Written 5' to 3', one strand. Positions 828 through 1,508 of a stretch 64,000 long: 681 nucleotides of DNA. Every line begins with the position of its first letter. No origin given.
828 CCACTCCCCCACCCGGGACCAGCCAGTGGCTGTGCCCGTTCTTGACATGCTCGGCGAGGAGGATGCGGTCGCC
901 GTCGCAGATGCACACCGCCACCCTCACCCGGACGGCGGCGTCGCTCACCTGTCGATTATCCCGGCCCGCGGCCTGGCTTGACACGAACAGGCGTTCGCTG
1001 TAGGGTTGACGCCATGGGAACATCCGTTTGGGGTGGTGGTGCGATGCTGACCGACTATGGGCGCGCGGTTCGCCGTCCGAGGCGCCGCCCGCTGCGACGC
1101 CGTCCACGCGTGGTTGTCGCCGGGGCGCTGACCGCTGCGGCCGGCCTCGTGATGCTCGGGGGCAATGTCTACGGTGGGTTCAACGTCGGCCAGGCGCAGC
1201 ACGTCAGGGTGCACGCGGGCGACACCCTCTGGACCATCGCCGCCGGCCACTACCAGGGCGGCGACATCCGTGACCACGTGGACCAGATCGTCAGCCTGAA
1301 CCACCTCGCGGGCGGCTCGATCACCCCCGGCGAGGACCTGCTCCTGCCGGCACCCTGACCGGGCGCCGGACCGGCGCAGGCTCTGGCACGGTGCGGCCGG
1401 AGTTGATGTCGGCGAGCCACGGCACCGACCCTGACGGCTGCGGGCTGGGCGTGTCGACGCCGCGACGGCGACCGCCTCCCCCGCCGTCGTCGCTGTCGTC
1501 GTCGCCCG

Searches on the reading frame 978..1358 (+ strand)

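Call 69: search_protein_families(library=pfam, proteins=[window:978-1358:+], max_evalue=0.0001)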
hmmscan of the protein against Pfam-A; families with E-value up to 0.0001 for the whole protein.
window:978-1358:+ (126 aa): 1 family
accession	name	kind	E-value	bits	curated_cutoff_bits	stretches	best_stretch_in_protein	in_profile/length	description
PF01476.26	LysM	-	4.2e-06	27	20.9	1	77-124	2-43/43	LysM domain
